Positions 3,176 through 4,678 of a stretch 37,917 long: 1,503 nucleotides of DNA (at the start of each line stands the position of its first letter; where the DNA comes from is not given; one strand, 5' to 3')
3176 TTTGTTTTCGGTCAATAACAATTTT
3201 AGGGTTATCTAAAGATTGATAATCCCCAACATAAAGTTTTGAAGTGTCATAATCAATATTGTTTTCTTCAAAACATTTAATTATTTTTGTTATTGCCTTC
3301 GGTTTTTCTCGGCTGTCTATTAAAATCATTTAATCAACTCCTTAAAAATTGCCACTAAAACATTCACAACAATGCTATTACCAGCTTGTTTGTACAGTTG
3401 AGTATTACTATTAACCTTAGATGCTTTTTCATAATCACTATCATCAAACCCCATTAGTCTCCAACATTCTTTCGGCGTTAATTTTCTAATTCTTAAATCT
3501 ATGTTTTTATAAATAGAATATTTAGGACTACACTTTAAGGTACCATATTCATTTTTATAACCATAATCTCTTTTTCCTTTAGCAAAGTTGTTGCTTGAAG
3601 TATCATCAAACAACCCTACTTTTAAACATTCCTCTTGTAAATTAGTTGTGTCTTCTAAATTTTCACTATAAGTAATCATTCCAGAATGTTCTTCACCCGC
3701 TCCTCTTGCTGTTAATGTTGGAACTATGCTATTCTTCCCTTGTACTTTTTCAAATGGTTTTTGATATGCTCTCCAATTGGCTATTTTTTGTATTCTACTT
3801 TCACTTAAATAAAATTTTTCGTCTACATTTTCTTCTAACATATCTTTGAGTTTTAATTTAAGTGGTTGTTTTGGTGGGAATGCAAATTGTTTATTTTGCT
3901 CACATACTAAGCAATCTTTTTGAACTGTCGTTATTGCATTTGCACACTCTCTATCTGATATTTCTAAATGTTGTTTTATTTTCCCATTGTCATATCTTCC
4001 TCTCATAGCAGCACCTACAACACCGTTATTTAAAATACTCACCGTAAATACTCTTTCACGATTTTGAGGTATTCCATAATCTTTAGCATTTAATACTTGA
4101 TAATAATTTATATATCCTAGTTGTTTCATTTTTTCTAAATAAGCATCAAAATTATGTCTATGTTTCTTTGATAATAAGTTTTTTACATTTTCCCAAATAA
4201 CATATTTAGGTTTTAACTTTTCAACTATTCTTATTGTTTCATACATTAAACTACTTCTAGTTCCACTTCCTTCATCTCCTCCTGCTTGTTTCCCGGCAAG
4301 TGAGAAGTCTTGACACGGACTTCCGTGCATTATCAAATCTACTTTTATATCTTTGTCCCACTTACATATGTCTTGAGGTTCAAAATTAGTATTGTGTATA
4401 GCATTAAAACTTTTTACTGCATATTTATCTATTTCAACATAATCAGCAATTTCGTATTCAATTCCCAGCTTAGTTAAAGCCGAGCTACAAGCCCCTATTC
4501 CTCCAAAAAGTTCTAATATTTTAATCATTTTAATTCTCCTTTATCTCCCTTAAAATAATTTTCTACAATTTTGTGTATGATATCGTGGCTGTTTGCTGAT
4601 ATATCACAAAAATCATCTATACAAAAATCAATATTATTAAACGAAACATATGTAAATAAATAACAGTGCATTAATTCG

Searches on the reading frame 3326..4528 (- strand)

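Call 22: search_protein_families(library=phrogs, max_evalue=0.00001, proteins=[window:3326-4528:-])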
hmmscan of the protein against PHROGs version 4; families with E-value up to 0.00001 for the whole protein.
window:3326-4528:- (400 aa): 11 families
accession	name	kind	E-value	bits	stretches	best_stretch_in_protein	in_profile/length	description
phrog_116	-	other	2.3e-86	291.8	1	1-400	207-491/779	DNA methyltransferase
phrog_363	-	other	2.2e-48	166.1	1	1-397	53-311/327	DNA methyltransferase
phrog_16427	-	other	1.4e-21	78.3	1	328-398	98-168/235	DNA methyltransferase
phrog_17284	-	unknown function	2.2e-20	74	1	341-400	153-212/245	-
phrog_26324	-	other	7.5e-17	63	1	343-398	143-203/210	DNA methyltransferase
phrog_8411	-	unknown function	8.9e-15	56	1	338-385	159-206/206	-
phrog_16528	-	other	4.2e-09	37.3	1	332-400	165-219/236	DNA methyltransferase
phrog_864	-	DNA, RNA and nucleotide metabolism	1.1e-08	35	1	58-132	692-762/1064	DNA primase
phrog_5999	-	other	1.6e-08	35.6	1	2-97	3-102/109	DNA methyltransferase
phrog_13621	-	unknown function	1.5e-06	29.1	1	324-394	32-104/121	-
phrog_29583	-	other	7.6e-06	25.9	0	17-120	25-133/468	DNA methyltransferase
